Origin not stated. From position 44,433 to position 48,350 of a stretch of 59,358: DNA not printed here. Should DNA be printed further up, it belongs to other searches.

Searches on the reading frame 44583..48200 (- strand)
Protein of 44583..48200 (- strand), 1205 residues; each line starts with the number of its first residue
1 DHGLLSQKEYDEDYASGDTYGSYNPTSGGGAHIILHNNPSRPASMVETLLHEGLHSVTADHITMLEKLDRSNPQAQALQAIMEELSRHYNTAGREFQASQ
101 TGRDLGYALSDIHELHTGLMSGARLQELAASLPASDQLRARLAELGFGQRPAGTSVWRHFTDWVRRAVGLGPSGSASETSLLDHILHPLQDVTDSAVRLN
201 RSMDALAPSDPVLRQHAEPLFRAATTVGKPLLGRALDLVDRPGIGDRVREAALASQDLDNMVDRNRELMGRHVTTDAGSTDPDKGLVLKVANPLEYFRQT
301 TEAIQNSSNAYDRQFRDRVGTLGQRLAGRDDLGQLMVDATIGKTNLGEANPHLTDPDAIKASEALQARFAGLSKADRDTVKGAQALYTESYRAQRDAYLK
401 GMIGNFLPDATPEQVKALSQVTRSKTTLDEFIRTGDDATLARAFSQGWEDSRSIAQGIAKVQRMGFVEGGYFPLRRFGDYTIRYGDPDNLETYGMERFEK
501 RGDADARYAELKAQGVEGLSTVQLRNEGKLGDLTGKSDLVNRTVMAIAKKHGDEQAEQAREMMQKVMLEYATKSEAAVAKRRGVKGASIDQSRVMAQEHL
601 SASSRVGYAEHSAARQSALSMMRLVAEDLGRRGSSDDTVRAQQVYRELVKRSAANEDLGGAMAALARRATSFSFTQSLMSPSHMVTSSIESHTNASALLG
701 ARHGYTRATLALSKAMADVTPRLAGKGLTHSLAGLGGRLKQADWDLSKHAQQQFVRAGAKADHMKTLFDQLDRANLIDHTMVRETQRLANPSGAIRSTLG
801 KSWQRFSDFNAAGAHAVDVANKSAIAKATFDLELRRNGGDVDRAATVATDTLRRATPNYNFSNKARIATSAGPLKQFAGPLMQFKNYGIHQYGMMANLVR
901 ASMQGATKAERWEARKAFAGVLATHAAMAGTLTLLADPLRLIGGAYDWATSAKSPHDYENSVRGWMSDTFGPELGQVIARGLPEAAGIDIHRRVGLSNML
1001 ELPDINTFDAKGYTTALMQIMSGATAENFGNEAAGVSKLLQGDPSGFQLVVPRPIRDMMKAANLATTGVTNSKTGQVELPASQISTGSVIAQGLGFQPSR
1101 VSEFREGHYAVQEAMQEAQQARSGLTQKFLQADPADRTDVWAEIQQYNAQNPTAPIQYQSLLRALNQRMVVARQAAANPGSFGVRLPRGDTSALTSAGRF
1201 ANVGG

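Call 81: find_homologous_proteins(query=window:44583-48200:-, max_evalue=1e-10)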
Query window:44583-48200:-: 8000 candidates shared short words with the query, none scored E <= 1e-10.
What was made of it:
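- Tried and rejected: One homologue search on its C-terminal half returned nothing useful (call 81).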

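Call 99: search_protein_representatives(protein=window:44586-48185:-)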
Query: 1200 residues. Proteins with E-value up to 0.001 (for the whole library): 1873; up to 1e-10: 1402; up to 1e-30: 399. The best 150 are listed.
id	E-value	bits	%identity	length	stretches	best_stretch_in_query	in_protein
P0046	0.0e+00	2649.9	100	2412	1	1-1200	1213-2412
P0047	0.0e+00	1056.7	51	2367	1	26-1196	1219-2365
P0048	0.0e+00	1038.2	48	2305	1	33-1200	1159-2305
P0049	0.0e+00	1022.8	47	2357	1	22-1199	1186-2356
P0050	1.8e-293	993.1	48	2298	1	15-1198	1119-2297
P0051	2.3e-284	962.9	47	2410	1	8-1198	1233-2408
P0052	3.6e-279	945.7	48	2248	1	38-1199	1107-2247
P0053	3.9e-274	929.0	45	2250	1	5-1198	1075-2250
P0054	5.5e-268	908.7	43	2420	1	9-1198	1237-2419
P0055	7.9e-267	904.8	45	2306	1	16-1198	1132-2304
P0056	9.4e-267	904.6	44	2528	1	5-1199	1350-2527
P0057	2.0e-260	883.6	45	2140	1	32-1198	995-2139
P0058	4.4e-257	872.5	45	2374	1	34-1198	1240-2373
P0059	2.4e-256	870.1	43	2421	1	8-1196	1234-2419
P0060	2.4e-255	866.8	45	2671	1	36-1199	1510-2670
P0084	8.1e-212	722.7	40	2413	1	43-1198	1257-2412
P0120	2.3e-98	347.0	32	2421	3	626-1187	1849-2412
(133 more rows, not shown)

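Call 101: search_protein_families(library=pfam, alignment_id=A9, max_evalue=0.001)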
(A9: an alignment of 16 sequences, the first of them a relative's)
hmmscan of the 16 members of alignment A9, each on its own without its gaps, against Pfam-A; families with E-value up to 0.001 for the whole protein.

A. member 1, P0046 (2412 aa): 0 families

B. families by the number of members that match (of 16 scanned): 8 families
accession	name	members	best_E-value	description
PF18858.6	LPD39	11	3.4e-14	Large polyvalent protein associated domain 39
PF00176.29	SNF2-rel_dom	3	3.2e-06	SNF2-related domain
PF18823.6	InPase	2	8.2e-43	Inorganic Pyrophosphatase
PF18760.7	ART-PolyVal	2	1.4e-24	ADP-Ribosyltransferase in polyvalent proteins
PF13872.12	AAA_34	2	9.9e-07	P-loop containing NTP hydrolase pore-1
PF01464.25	SLT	1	2e-15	Transglycosylase SLT domain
PF04851.21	ResIII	1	1.8e-07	Type III restriction enzyme, res subunit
PF00271.37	Helicase_C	1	0.00072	Helicase conserved C-terminal domain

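Call 102: search_solved_structures(query=A9, max_evalue=1)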
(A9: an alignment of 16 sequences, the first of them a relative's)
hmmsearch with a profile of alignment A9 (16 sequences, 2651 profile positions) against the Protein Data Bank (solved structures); distinct sequences matched with E-value up to 1: 7.
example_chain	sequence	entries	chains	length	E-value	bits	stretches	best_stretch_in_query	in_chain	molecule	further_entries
9sfn_G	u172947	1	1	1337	6.6e-13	50.4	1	1429-1674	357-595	Internal virion protein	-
9kpz_H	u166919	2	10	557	0.0056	17.5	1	604-852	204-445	Ubiquitin-like protein SMT3,Tol-Pal system protein TolA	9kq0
6tik_C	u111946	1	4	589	0.021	15.6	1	520-718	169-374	Capsid protein,Putative adhesin/invasin,Capsid protein,Factor H-binding protein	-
8iqf_A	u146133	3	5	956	0.16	12.7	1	917-1034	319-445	Chromatin assembly factor 1 subunit A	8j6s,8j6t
8iqg_A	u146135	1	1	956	0.16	12.7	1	917-1034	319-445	Chromatin assembly factor 1 subunit A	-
6h05_A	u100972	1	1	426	0.18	12.4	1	575-710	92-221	Dihydrolipoyllysine-residue succinyltransferase component of 2-oxoglutarate dehydrogenase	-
6zj3_SK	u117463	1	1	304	0.63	10.7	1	760-865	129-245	Ribosomal protein eS8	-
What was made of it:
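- On T7-type phage RNA polymerase promoter: A profile of the 2412-aa family hits only an internal virion protein in the PDB (call 102).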
